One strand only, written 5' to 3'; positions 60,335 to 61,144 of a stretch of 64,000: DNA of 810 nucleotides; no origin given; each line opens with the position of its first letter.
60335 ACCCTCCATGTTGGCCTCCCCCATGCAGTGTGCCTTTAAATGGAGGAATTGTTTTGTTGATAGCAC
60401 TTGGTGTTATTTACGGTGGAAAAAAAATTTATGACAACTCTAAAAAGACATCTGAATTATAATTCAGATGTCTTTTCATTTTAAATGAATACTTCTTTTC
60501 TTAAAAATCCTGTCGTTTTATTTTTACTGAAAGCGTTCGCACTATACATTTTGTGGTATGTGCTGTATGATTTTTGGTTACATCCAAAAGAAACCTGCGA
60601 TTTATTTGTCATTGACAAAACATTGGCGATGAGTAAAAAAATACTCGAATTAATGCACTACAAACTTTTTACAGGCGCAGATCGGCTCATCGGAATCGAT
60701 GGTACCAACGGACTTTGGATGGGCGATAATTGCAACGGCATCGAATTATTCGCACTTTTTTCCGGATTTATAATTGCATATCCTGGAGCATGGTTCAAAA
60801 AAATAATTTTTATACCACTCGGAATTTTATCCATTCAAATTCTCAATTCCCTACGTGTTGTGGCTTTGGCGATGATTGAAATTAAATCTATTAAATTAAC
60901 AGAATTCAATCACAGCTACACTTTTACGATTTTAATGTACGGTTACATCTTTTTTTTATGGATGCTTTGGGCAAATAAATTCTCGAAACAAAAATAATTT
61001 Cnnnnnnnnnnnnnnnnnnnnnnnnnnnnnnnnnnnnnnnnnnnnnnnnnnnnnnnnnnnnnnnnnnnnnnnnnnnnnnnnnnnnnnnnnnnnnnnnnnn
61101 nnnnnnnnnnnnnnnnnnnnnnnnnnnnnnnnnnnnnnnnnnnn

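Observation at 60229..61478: XrtF exosortase pair preceded by a miniprotein that looks like a cognate sorting-signal substrate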

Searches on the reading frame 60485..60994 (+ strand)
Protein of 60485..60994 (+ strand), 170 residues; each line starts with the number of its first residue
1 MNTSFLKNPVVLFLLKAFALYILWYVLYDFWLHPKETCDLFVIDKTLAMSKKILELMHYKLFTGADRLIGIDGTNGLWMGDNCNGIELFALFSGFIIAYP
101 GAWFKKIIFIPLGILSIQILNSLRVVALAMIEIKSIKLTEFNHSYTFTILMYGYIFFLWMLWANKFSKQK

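Call 3: search_protein_families(library=ncbifam, proteins=[window:60485-60994:+], max_evalue=1)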
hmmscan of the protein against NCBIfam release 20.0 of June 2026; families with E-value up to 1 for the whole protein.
window:60485-60994:+ (170 aa): 10 families
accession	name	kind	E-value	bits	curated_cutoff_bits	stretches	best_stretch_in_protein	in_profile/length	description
NF046081.1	exosort_XrtX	exception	7.3e-54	182.2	170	1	8-169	2-165/168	exosortase X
TIGR04128.1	exoso_Fjoh_1448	exception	1e-19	71.4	90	1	8-168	6-174/174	exosortase family protein XrtF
TIGR04177.1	exosort_XrtH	exception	1.1e-16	61.2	86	1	81-167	70-156/158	exosortase H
NF046083.1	exosort_XrtY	exception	1.6e-15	57.4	160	1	47-162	54-167/168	exosortase Y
TIGR04178.1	exo_archaeo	signature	3.5e-13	49.7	23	1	81-163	5-94/97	exosortase/archaeosortase family protein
TIGR04144.1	archaeo_VPXXXP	exception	1.3e-08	34.9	150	1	18-168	5-155/156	archaeosortase B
TIGR04300.1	exosort_XrtM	exception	0.00018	22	125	1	77-164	55-145/150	exosortase family protein XrtM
TIGR04162.1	exo_VPEID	exception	0.0026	16.8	150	1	46-133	174-268/516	exosortase E/protease, VPEID-CTERM system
TIGR04125.1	exosort_PGF_TRM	exception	0.0035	16.8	75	1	82-131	149-198/271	archaeosortase A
NF045528.1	heimosortase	equivalog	0.014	15.5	130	1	77-145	86-154/199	heimdallarchaeosortase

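Call 4: search_protein_families(library=pfam, proteins=[window:60485-60994:+], max_evalue=1)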
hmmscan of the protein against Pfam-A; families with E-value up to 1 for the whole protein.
window:60485-60994:+ (170 aa): 1 family
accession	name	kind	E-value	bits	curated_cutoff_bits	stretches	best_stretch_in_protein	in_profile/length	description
PF09721.15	Exosortase_EpsH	-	0.0021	17.9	25.7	1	17-161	103-250/254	Transmembrane exosortase (Exosortase_EpsH)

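Call 11: find_related_loci(query=window:60485-60994:+, collection=genome_contigs, flank=4000)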
Query window:60485-60994:+ (170 aa) in genome_contigs; peptide patterns used: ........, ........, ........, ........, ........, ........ (x = any residue, [..] = any of these).
124 stretches matched a pattern; 7 encode a relative of the query (tblastn E <= 1e-3); 7 distinct loci.
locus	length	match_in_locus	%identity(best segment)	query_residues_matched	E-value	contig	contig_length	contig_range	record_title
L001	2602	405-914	88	1-170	4e-94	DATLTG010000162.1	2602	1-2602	MAG TPA_asm: Bacteroidia bacterium isolate SMAG_U13950 k141_1390521, whole genome shotgun sequence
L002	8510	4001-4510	62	1-170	3e-68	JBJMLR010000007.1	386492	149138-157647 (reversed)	MAG: Bacteroidia bacterium isolate H3_16_all_fractions_metab_conc_113_RIFCSPLOWO2_12_FULL_35_15_curated_45_0 k255_559695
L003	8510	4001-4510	62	1-170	2e-67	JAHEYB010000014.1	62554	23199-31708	MAG: Bacteroidetes bacterium isolate nzgw118 NODE_540_length_62555_cov_5.483711, whole genome shotgun sequence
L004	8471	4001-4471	61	7-162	2e-60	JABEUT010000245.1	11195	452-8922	MAG: Bacteroidia bacterium isolate MAG 11 k99_2266027, whole genome shotgun sequence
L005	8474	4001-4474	58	8-164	1e-60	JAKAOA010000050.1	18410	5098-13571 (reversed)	MAG: Bacteroidetes bacterium isolate YF1.bin105 NODE_3366_length_18410_cov_1.878412, whole genome shotgun sequence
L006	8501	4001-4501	41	7-169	8e-39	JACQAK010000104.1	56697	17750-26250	MAG: Bacteroidetes bacterium isolate NC_groundwater_914_Pr1_S-0.2um_36_15 Montesol18-Sp2_coassembly_scaffold_299773, who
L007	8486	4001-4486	38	12-168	2e-31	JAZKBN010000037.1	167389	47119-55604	MAG: Bacteroidota bacterium isolate ADI_H3L2_1_122_18_3-bin082_1 ADIH3L21_B082_1_000000000037, whole genome shotgun sequ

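Call 17: search_protein_families(library=ncbifam, proteins=[L001:405-923:+, L002:4001-4510:+, L003:4001-4510:+, L004:3968-4534:+, L005:3950-4540:+, L006:3983-4516:+, L007:3977-4546:+, L006:4461-4994:+, L001:919-1395:+], max_evalue=0.001)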
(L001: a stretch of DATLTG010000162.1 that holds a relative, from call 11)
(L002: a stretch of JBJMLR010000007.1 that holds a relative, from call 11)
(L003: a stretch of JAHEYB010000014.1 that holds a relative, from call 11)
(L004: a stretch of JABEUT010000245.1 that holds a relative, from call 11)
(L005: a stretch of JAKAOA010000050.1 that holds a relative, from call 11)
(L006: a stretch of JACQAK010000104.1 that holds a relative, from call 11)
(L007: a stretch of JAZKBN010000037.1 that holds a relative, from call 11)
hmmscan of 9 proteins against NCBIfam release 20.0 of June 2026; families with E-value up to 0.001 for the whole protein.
L001:405-923:+ (173 aa): 7 families
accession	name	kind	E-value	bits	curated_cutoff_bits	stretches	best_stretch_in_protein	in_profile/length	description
NF046081.1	exosort_XrtX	exception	1.1e-53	181.6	170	1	8-169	2-165/168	exosortase X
TIGR04128.1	exoso_Fjoh_1448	exception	3e-18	66.6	90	1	8-167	6-173/174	exosortase family protein XrtF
TIGR04177.1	exosort_XrtH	exception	7.9e-17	61.7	86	1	81-165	70-154/158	exosortase H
NF046083.1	exosort_XrtY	exception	4.7e-15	55.9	160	1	47-163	54-168/168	exosortase Y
TIGR04178.1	exo_archaeo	signature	7.2e-14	51.9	23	1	81-163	5-94/97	exosortase/archaeosortase family protein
TIGR04144.1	archaeo_VPXXXP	exception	2.2e-08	34.2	150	1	16-166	3-153/156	archaeosortase B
TIGR04300.1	exosort_XrtM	exception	0.0009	19.7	125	1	79-163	57-144/150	exosortase family protein XrtM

L002:4001-4510:+ (170 aa): 9 families
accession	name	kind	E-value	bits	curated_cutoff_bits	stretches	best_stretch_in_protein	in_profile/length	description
NF046081.1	exosort_XrtX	exception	2.4e-52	177.2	170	1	8-168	2-164/168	exosortase X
TIGR04128.1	exoso_Fjoh_1448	exception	6.8e-22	78.5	90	1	8-167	6-173/174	exosortase family protein XrtF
NF046083.1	exosort_XrtY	exception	5.3e-17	62.2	160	1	42-163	49-168/168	exosortase Y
TIGR04178.1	exo_archaeo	signature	1.1e-12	48.1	23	1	81-163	5-95/97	exosortase/archaeosortase family protein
TIGR04177.1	exosort_XrtH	exception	6.6e-11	42.4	86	1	79-164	68-153/158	exosortase H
TIGR04300.1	exosort_XrtM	exception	5.9e-06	26.8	125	1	77-163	55-144/150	exosortase family protein XrtM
TIGR04144.1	archaeo_VPXXXP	exception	2.9e-05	24.1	150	1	19-167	9-154/156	archaeosortase B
TIGR04162.1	exo_VPEID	exception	3.3e-05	23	150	1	43-132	171-267/516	exosortase E/protease, VPEID-CTERM system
TIGR04124.1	archaeo_artE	exception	0.00011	22.3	95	1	80-163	66-148/153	archaeosortase family protein ArtE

L003:4001-4510:+ (170 aa): 9 families
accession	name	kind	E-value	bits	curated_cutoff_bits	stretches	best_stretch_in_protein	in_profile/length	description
NF046081.1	exosort_XrtX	exception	7.1e-53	179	170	1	8-169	2-165/168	exosortase X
TIGR04128.1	exoso_Fjoh_1448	exception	5.1e-20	72.4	90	1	8-167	6-173/174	exosortase family protein XrtF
NF046083.1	exosort_XrtY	exception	2.8e-16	59.9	160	1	42-163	49-168/168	exosortase Y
TIGR04178.1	exo_archaeo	signature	8.3e-13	48.5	23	1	81-164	5-95/97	exosortase/archaeosortase family protein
TIGR04177.1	exosort_XrtH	exception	1.6e-11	44.4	86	1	12-167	2-156/158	exosortase H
TIGR04300.1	exosort_XrtM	exception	7.1e-06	26.5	125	1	35-163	13-144/150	exosortase family protein XrtM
TIGR04124.1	archaeo_artE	exception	3.4e-05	23.9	95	1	19-163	10-148/153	archaeosortase family protein ArtE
TIGR04175.1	archaeo_artD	exception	7e-05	22.9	125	1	79-164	57-140/150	archaeosortase D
TIGR04144.1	archaeo_VPXXXP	exception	0.00012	22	150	1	21-166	8-153/156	archaeosortase B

L004:3968-4534:+ (189 aa): 8 families
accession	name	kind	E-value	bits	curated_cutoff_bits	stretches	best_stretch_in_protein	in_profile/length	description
NF046081.1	exosort_XrtX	exception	1e-51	175.2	170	1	13-172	2-162/168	exosortase X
NF046083.1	exosort_XrtY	exception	3.8e-17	62.7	160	1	51-169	53-168/168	exosortase Y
TIGR04128.1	exoso_Fjoh_1448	exception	1.7e-13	51.1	90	1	13-170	6-170/174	exosortase family protein XrtF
TIGR04178.1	exo_archaeo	signature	3.5e-13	49.7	23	1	86-170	5-93/97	exosortase/archaeosortase family protein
TIGR04177.1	exosort_XrtH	exception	1.5e-11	44.6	86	1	26-171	11-154/158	exosortase H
TIGR04300.1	exosort_XrtM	exception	4.7e-05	23.9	125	1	84-168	57-143/150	exosortase family protein XrtM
TIGR04125.1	exosort_PGF_TRM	exception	0.00012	21.6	75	1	40-136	98-198/271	archaeosortase A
TIGR03110.1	exosort_Gpos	exception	0.00096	19.1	102.75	0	61-167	64-174/187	exosortase family protein XrtG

L005:3950-4540:+ (197 aa): 9 families
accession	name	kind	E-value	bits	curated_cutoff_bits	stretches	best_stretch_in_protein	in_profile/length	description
NF046081.1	exosort_XrtX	exception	3.7e-53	179.9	170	1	19-177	3-162/168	exosortase X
TIGR04128.1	exoso_Fjoh_1448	exception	8.7e-18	65.1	90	1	18-175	6-170/174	exosortase family protein XrtF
NF046083.1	exosort_XrtY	exception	2e-17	63.6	160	1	54-174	51-168/168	exosortase Y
TIGR04178.1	exo_archaeo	signature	1.4e-15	57.4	23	1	91-174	5-95/97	exosortase/archaeosortase family protein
TIGR04177.1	exosort_XrtH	exception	6.7e-14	52.2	86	1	27-176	7-154/158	exosortase H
TIGR04300.1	exosort_XrtM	exception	2.1e-06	28.2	125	1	91-172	59-141/150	exosortase family protein XrtM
TIGR04144.1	archaeo_VPXXXP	exception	1e-05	25.5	150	1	62-174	39-150/156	archaeosortase B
TIGR04125.1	exosort_PGF_TRM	exception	2.2e-05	24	75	1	15-141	72-198/271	archaeosortase A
TIGR03110.1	exosort_Gpos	exception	0.001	19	102.75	0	67-172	65-174/187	exosortase family protein XrtG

L006:3983-4516:+ (178 aa): 12 families
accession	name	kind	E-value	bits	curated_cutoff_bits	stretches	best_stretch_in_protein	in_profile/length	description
NF046081.1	exosort_XrtX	exception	3.7e-53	179.9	170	1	11-174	5-166/168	exosortase X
TIGR04128.1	exoso_Fjoh_1448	exception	1.1e-24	87.6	90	1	9-171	7-173/174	exosortase family protein XrtF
TIGR04178.1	exo_archaeo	signature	2e-15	56.8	23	1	83-167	3-94/97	exosortase/archaeosortase family protein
NF046083.1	exosort_XrtY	exception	2.1e-14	53.8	160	1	32-166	39-167/168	exosortase Y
TIGR04177.1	exosort_XrtH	exception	5.9e-13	49.1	86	1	79-169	64-154/158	exosortase H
TIGR04300.1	exosort_XrtM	exception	5.7e-10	39.8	125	1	39-168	17-145/150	exosortase family protein XrtM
TIGR04144.1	archaeo_VPXXXP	exception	1.9e-06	27.9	150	1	32-169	18-152/156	archaeosortase B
NF033505.2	paceosortase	exception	3e-06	27.5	80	1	51-172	35-150/167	pacearchaeosortase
TIGR03762.1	archaeo_artC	exception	3e-06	27.3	100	1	46-166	147-270/274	archaeosortase C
TIGR03110.1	exosort_Gpos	exception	1.6e-05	24.9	102.75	1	2-147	17-156/187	exosortase family protein XrtG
TIGR04124.1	archaeo_artE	exception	3.9e-05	23.7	95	1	77-160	59-141/153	archaeosortase family protein ArtE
TIGR04175.1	archaeo_artD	exception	0.00057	19.9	125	1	77-169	51-141/150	archaeosortase D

L007:3977-4546:+ (190 aa): 10 families
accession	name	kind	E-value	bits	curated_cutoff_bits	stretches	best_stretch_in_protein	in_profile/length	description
NF046081.1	exosort_XrtX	exception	7.9e-53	178.8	170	1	5-172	2-166/168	exosortase X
TIGR04128.1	exoso_Fjoh_1448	exception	3.1e-24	86.1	90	1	2-170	3-174/174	exosortase family protein XrtF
TIGR04178.1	exo_archaeo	signature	3.9e-17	62.3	23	1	78-164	1-93/97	exosortase/archaeosortase family protein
NF046083.1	exosort_XrtY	exception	2.6e-16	60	160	1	37-164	47-167/168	exosortase Y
TIGR04177.1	exosort_XrtH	exception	1.7e-14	54.1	86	1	8-166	5-153/158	exosortase H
TIGR04144.1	archaeo_VPXXXP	exception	5e-11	42.8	150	1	13-170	3-155/156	archaeosortase B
TIGR04125.1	exosort_PGF_TRM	exception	5.7e-11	42.4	75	1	24-135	90-201/271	archaeosortase A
TIGR04300.1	exosort_XrtM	exception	5.1e-07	30.2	125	1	22-166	2-145/150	exosortase family protein XrtM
TIGR04175.1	archaeo_artD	exception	1.1e-06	28.6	125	1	18-171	5-145/150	archaeosortase D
TIGR03110.1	exosort_Gpos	exception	6.3e-06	26.2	102.75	1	29-155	36-166/187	exosortase family protein XrtG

L006:4461-4994:+ (178 aa): 1 family
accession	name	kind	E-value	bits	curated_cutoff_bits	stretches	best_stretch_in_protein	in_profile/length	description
NF046082.1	assoc_w_XrtX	equivalog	6.7e-06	25.9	75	1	23-158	7-138/147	XrtX-associated membrane protein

L001:919-1395:+ (159 aa): 1 family
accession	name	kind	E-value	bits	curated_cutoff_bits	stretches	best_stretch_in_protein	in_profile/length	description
NF046082.1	assoc_w_XrtX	equivalog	9.9e-15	54.5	75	1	8-154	3-146/147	XrtX-associated membrane protein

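Call 18: search_protein_families(library=ncbifam, proteins=[L001:154-381:+, L002:3732-3971:+, L003:3731-3970:+, L006:3722-3943:+, L002:1262-3682:+], max_evalue=0.01)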
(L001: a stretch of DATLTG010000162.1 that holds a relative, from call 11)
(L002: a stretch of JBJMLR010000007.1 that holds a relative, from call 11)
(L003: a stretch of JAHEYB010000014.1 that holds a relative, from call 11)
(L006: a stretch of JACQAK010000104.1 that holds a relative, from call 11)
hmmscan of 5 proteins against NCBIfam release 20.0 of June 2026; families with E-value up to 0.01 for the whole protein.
L001:154-381:+ (76 aa): 1 family
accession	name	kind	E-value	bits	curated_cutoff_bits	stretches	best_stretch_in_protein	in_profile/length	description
NF046080.1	PID_CTERM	domain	3.7e-08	33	26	1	45-69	1-25/25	PID-CTERM protein-sorting domain-containing protein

L002:3732-3971:+ (80 aa): 1 family
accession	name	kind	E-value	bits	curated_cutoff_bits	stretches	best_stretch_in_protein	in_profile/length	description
NF046080.1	PID_CTERM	domain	7.8e-07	28.8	26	1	51-72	2-23/25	PID-CTERM protein-sorting domain-containing protein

L003:3731-3970:+ (80 aa): 1 family
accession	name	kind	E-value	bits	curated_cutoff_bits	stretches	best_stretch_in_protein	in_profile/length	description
NF046080.1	PID_CTERM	domain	6.5e-07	29.1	26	1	50-72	1-23/25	PID-CTERM protein-sorting domain-containing protein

L006:3722-3943:+ (74 aa): 1 family
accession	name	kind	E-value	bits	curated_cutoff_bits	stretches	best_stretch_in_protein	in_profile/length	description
NF046080.1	PID_CTERM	domain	2.4e-11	43.2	26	1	44-67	2-25/25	PID-CTERM protein-sorting domain-containing protein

L002:1262-3682:+ (807 aa): 1 family
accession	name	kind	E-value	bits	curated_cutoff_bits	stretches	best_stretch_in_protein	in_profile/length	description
TIGR04183.1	Por_Secre_tail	domain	1.9e-12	47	23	1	735-807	3-72/72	T9SS type A sorting domain-containing protein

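Call 21: find_related_loci(query=A1, collection=metagenome_contigs, flank=5000)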
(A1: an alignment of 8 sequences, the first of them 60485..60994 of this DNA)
Query A1 (170 aa) in metagenome_contigs; peptide patterns used: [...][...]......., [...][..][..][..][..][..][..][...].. (x = any residue, [..] = any of these).
600 stretches matched a pattern (row limit reached: there are more); 453 encode a relative of the query (tblastn E <= 1e-3); the best 80 are kept; 80 distinct loci.
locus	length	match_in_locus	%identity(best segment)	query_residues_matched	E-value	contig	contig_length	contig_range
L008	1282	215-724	88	1-170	1e-97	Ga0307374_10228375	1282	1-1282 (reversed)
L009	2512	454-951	67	1-166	2e-72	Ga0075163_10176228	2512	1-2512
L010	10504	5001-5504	65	1-168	5e-71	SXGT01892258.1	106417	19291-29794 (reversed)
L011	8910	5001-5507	62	1-169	1e-70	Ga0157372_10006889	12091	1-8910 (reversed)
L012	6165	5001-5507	63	1-169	2e-70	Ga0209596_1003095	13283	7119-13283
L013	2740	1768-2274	63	1-169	7e-70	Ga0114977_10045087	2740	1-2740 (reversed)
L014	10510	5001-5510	63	1-170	4e-69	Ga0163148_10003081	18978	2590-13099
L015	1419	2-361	90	51-170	1e-72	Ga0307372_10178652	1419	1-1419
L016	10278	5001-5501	62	4-170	2e-68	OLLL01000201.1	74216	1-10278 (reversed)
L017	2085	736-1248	60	1-170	3e-68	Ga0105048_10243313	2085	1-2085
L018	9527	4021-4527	58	2-170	7e-66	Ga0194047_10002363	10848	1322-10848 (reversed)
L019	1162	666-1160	59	1-165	1e-68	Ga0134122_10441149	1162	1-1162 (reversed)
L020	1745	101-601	60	1-167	8e-66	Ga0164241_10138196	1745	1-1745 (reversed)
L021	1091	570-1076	63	1-169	6e-67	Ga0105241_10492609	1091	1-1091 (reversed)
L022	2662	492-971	61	7-165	5e-63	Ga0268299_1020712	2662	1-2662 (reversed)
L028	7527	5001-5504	55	2-168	1e-59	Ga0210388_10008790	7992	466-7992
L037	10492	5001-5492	56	7-170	1e-55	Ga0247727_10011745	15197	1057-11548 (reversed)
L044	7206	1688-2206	51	3-170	2e-53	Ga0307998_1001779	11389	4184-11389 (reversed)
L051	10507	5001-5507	51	7-170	8e-52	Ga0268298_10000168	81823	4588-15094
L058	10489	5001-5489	54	6-167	3e-51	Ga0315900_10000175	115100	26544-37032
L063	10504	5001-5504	50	7-168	2e-50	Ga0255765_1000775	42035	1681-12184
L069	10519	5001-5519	49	1-168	1e-49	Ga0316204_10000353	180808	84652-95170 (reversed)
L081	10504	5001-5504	48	7-169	1e-47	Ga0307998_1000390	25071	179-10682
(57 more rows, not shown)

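Call 32: search_protein_families(library=ncbifam, alignment_id=A3, max_evalue=1e-10)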
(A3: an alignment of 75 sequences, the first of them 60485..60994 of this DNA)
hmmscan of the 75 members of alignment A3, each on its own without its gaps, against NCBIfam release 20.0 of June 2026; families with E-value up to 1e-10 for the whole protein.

A. member 1, window:60485-60994:+ (170 aa): 5 families
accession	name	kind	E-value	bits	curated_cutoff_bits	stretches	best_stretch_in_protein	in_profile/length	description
NF046081.1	exosort_XrtX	exception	7.3e-54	182.2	170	1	8-169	2-165/168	exosortase X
TIGR04128.1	exoso_Fjoh_1448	exception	1e-19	71.4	90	1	8-168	6-174/174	exosortase family protein XrtF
TIGR04177.1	exosort_XrtH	exception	1.1e-16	61.2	86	1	81-167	70-156/158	exosortase H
NF046083.1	exosort_XrtY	exception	1.6e-15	57.4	160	1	47-162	54-167/168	exosortase Y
TIGR04178.1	exo_archaeo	signature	3.5e-13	49.7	23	1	81-163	5-94/97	exosortase/archaeosortase family protein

B. families by the number of members that match (of 75 scanned): 7 families
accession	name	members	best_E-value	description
NF046081.1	exosort_XrtX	75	1.1e-60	exosortase X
TIGR04128.1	exoso_Fjoh_1448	75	3.8e-27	exosortase family protein XrtF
NF046083.1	exosort_XrtY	75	1.3e-22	exosortase Y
TIGR04178.1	exo_archaeo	75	1.2e-17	exosortase/archaeosortase family protein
TIGR04177.1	exosort_XrtH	65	3.2e-17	exosortase H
TIGR04144.1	archaeo_VPXXXP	1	2.8e-13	archaeosortase B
TIGR04300.1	exosort_XrtM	1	7.5e-12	exosortase family protein XrtM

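Call 41: search_solved_structures(query=window:60485-60994:+, max_evalue=10)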
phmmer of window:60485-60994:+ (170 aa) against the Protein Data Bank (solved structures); distinct sequences matched with E-value up to 10: 0.

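Call 44: find_homologous_proteins(query=window:60485-60994:+, max_evalue=0.001)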
Query window:60485-60994:+ (170 aa): 169 proteins with E <= 0.001 among 214 candidates; the best 120 are listed.
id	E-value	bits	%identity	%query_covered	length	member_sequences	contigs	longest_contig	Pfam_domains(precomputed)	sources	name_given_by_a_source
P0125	1.2e-107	375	100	100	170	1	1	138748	PF09721.16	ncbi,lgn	ncbi:MAG: hypothetical protein ABI199_07310 [Bacteroidia bacterium]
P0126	3.3e-93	328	88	100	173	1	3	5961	PF09721.16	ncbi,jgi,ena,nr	ncbi:MAG TPA: hypothetical protein VNG53_03995 [Bacteroidia bacterium]|nr:hypothetical protein [Bact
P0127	2.3e-70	254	66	96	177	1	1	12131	PF09721.16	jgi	jgi:exosortase family protein XrtF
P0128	5.1e-68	246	64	100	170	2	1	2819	PF09721.16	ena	-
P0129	6.6e-68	246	66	100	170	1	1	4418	PF09721.16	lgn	-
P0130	7.5e-68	246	66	100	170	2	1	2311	PF09721.16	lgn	-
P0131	7.9e-68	246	66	100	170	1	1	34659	PF09721.16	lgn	-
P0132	1.2e-67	245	63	99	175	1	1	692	PF09721.16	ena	-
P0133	2.9e-67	244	66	100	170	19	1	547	PF09721.16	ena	-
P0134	3.0e-67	244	66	100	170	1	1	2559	PF09721.16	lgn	-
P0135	9.0e-67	242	68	98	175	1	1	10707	PF09721.16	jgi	jgi:exosortase family protein XrtF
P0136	9.2e-67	242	62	100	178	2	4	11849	PF09721.16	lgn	-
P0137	9.6e-67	242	61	100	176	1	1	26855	PF09721.16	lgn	-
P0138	9.9e-67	242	64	100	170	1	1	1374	PF09721.16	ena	-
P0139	1.1e-66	242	64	100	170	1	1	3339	PF09721.16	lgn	-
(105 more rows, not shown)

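Call 48: find_encoding_contigs(protein=P0125, flank=10000, max_places=3)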
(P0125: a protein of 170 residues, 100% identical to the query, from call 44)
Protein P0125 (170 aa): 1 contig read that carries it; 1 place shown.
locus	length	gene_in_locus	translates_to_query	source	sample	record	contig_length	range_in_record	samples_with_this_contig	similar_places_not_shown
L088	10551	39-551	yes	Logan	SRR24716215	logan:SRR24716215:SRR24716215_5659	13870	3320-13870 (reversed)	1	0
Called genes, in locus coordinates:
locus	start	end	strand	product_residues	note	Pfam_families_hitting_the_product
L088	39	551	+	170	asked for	PF09721:Exosortase_EpsH (weak)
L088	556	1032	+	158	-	-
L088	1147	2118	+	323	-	PF00111:Fer2 (weak), PF13510:Fer2_4, PF10588:NADH-G_4Fe-4S_3, PF22117:Fer4_Nqo3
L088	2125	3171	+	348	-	PF00146:NADHdh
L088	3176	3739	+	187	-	PF13534:Fer4_17 (faint), PF13237:Fer4_10, PF00037:Fer4 (weak), PF12838:Fer4_7, PF13183:Fer4_8 (weak), PF13187:Fer4_9, PF13484:Fer4_16 (weak), PF00037:Fer4 (weak), +4 more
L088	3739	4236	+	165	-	PF00499:Oxidored_q3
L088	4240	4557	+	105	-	PF00420:Oxidored_q2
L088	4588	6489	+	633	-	PF06455:NADH5_C (faint), PF00662:Proton_antipo_N, PF00361:Proton_antipo_M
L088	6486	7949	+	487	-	PF00361:Proton_antipo_M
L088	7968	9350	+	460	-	PF00361:Proton_antipo_M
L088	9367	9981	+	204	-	PF09335:VTT_dom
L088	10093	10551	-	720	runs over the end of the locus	PF08329:ChitinaseA_N (faint), PF00801:PKD (weak), PF18911:PKD_4, PF00801:PKD (weak), PF13585:CHU_C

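Call 51: predict_structure(alignment_id=A6)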
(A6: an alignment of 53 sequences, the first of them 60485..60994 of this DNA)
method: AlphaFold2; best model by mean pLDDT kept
length: 170 residues; sequences in the alignment: 53
mean_pLDDT: 91.0   pTM: 0.84
mean pLDDT of the five models: 91.0, 90.1, 88.9, 87.5, 87.2
residues with pLDDT >= 90: 126; 70-90: 39; 50-70: 5; < 50: 0
segments of 3 or more residues with pLDDT < 50: none
pLDDT, mean of each block of 10 residues (from residue 1): 80 94 93 88 93 95 82 89 87 95 94 97 94 91 92 96 88
secondary structure, 60 per line:
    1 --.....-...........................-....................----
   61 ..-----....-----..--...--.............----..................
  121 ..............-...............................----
elements in order: H3-7 H9-35 H37-56 E68-71 H86-98 H103-134 H136-166
